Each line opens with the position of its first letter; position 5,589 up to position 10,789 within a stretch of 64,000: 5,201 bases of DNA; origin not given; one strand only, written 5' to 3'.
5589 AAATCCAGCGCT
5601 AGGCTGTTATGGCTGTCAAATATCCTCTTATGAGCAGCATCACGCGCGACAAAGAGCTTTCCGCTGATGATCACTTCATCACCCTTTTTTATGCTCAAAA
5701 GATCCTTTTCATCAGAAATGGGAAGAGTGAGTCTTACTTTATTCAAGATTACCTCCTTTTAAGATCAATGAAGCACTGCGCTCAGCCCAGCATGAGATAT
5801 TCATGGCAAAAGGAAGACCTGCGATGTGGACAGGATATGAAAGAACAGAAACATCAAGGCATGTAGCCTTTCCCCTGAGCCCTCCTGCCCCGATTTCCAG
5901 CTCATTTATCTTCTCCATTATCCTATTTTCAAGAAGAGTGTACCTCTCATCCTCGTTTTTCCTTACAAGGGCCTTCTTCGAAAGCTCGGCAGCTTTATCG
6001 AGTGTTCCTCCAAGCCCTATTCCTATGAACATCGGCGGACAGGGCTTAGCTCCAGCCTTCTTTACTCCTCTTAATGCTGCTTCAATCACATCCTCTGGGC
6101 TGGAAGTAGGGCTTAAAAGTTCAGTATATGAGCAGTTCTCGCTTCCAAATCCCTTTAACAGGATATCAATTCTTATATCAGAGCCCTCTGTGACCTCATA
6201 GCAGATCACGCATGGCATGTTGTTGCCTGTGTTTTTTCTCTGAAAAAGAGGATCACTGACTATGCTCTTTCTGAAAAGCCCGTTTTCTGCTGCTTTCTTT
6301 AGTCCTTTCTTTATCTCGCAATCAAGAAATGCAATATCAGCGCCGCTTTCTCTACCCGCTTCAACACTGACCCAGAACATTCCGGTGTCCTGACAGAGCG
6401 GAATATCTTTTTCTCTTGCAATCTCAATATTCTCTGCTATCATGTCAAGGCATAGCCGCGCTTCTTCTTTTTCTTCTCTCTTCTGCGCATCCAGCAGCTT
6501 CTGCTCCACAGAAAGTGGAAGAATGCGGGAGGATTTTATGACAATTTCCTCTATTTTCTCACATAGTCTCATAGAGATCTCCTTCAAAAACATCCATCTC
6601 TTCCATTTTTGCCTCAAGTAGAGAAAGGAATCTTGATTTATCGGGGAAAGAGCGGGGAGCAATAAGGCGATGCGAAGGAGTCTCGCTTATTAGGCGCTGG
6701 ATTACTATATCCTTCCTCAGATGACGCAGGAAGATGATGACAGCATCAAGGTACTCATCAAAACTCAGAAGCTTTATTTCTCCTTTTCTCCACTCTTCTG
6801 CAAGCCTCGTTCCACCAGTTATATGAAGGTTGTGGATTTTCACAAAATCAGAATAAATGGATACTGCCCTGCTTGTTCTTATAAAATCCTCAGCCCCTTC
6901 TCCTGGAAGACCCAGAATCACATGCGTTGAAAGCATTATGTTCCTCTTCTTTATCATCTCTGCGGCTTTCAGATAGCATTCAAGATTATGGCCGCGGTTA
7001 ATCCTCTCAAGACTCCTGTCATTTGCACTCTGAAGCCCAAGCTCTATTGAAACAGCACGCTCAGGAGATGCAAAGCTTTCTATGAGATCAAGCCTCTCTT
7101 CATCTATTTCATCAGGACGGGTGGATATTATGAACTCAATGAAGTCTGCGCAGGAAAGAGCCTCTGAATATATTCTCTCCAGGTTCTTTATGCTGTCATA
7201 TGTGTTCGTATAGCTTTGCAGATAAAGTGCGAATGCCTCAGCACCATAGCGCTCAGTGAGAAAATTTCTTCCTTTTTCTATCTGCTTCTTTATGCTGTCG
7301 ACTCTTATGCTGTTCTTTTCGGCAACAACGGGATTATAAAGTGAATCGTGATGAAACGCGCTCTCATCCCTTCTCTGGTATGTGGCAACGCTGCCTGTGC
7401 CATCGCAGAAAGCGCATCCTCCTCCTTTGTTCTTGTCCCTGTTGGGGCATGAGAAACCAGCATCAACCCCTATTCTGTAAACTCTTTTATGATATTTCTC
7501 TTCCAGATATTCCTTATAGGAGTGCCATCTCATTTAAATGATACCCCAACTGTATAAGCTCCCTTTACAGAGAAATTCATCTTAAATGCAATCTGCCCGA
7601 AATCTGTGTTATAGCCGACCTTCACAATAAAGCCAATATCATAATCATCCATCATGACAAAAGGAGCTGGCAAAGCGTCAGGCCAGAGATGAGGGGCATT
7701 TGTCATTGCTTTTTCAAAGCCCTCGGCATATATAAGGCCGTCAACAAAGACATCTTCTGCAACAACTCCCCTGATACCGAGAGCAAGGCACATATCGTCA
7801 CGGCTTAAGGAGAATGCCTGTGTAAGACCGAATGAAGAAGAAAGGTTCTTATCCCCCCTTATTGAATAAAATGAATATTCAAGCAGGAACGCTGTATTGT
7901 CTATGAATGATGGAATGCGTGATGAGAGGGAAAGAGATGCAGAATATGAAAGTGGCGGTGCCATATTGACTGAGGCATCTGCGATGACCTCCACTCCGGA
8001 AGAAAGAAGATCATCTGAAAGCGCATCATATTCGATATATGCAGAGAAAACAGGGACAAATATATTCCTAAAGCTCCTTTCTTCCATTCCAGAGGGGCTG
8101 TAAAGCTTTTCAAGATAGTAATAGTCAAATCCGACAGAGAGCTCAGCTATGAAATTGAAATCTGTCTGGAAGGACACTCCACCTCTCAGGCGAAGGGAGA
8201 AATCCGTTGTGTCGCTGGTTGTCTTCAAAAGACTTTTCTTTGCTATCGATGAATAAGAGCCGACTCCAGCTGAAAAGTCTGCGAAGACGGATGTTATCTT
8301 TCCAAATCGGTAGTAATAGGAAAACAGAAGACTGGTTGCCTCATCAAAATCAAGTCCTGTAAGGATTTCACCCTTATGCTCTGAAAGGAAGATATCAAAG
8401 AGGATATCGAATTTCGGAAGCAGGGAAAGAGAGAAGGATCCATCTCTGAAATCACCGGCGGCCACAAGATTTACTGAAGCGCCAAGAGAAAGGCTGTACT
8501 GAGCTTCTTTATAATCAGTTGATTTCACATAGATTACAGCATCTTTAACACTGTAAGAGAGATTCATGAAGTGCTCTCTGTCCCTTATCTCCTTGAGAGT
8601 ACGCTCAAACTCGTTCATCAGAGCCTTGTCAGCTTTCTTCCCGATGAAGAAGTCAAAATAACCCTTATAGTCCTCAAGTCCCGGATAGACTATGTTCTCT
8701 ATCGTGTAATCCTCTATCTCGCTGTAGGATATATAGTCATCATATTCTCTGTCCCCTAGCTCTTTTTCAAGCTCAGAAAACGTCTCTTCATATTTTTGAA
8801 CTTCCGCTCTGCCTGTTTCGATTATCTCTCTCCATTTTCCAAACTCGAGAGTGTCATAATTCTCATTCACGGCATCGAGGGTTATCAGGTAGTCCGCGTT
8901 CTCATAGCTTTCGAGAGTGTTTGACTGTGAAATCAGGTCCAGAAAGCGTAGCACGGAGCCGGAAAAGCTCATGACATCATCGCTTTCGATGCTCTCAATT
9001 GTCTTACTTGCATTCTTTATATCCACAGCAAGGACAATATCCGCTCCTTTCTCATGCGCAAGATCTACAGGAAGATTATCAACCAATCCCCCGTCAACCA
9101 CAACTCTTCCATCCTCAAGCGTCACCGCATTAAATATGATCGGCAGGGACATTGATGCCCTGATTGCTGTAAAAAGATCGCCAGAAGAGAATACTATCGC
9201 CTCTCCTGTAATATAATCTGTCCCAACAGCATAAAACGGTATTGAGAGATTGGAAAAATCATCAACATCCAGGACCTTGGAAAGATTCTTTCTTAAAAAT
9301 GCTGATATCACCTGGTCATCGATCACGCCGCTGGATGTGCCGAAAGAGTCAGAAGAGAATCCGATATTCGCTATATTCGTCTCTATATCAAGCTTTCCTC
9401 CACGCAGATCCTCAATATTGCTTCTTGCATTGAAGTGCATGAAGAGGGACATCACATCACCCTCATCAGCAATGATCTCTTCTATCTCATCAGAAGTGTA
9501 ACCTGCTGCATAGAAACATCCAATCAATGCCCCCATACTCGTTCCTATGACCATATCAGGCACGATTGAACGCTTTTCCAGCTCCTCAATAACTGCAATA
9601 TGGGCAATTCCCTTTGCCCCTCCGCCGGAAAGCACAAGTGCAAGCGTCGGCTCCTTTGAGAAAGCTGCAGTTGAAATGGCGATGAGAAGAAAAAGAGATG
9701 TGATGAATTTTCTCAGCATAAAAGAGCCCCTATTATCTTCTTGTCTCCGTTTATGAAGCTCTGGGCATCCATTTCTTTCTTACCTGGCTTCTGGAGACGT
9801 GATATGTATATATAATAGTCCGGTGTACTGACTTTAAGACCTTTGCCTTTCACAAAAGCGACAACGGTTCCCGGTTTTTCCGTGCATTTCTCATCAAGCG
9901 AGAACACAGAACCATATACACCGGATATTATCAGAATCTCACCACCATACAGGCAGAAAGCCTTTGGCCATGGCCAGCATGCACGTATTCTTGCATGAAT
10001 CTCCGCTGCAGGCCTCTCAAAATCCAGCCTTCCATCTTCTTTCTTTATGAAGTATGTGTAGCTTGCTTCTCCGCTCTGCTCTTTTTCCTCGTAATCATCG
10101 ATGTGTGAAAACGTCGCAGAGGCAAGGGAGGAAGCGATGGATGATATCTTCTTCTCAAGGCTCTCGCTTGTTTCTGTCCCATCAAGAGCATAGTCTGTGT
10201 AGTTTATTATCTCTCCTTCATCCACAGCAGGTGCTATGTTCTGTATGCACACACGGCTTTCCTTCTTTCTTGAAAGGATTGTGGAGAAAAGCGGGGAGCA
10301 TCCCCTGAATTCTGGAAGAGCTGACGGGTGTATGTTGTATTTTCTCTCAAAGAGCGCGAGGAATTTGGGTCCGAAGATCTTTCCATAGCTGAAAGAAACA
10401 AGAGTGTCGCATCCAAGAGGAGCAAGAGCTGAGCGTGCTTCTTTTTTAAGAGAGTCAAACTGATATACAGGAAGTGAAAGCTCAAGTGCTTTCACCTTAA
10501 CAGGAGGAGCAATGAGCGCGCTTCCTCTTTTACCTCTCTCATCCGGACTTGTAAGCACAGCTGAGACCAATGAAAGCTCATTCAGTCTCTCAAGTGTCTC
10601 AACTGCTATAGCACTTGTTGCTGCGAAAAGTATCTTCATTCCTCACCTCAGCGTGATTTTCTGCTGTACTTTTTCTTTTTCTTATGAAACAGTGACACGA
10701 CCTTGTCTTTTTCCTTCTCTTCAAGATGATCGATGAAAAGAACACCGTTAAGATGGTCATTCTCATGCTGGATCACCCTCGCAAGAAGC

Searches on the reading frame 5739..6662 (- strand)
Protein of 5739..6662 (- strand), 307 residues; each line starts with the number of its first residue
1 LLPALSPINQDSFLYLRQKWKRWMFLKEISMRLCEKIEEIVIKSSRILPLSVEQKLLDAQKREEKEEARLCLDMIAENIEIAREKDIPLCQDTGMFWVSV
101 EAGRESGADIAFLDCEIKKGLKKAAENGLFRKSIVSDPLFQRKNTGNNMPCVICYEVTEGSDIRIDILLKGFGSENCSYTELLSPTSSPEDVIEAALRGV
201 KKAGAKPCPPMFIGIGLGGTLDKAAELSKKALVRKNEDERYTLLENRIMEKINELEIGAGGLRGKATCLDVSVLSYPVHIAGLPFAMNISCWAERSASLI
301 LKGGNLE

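Call 34: search_protein_families(library=pfam, proteins=[window:5739-6662:-], max_evalue=0.001)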
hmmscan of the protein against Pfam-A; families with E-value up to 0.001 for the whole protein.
window:5739-6662:- (307 aa): 1 family
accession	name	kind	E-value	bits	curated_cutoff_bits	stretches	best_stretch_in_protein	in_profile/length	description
PF05681.19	Fumerase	-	1.3e-83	280.9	25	1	35-298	2-268/270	Fumarate hydratase (Fumerase)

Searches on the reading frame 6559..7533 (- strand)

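Call 34: search_protein_families(library=pfam, proteins=[window:6559-7533:-], max_evalue=0.001)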
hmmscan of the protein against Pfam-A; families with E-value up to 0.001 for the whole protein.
window:6559-7533:- (324 aa): 2 families
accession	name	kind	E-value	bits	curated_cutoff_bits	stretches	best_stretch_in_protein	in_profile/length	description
PF16199.10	Radical_SAM_C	-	1.1e-24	86.7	31.9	1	229-312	2-85/85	Radical_SAM C-terminal domain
PF04055.27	Radical_SAM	-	7.7e-14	52.6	29.5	1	39-221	10-163/166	Radical SAM superfamily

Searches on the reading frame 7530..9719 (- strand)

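Call 62: search_protein_families(library=pfam, proteins=[window:7530-9719:-], max_evalue=0.00001)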
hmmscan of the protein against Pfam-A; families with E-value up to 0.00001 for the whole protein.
window:7530-9719:- (729 aa): 1 family
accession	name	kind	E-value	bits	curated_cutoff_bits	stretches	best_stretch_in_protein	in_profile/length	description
PF01734.28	Patatin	-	4.3e-30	105.8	27.7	1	28-221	1-190/191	Patatin-like phospholipase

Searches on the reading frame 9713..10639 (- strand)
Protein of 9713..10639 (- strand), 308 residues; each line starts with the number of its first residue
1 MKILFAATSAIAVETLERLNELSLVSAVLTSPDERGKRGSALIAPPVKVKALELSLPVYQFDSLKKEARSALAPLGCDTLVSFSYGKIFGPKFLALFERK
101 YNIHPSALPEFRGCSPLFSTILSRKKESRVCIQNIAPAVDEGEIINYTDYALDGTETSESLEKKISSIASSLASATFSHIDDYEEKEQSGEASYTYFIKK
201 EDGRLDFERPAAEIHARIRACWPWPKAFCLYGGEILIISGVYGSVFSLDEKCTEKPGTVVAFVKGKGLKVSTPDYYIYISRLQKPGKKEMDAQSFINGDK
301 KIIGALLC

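Call 34: search_protein_families(library=pfam, proteins=[window:9713-10639:-], max_evalue=0.001)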
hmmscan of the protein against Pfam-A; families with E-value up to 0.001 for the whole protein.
window:9713-10639:- (308 aa): 2 families
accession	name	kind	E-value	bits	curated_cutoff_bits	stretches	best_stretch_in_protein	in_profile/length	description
PF02911.23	Formyl_trans_C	-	2e-22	79.7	21.1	1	198-299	2-99/100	Formyl transferase, C-terminal domain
PF00551.24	Formyl_trans_N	-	1.6e-16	61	26.1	1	3-169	3-173/181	Formyl transferase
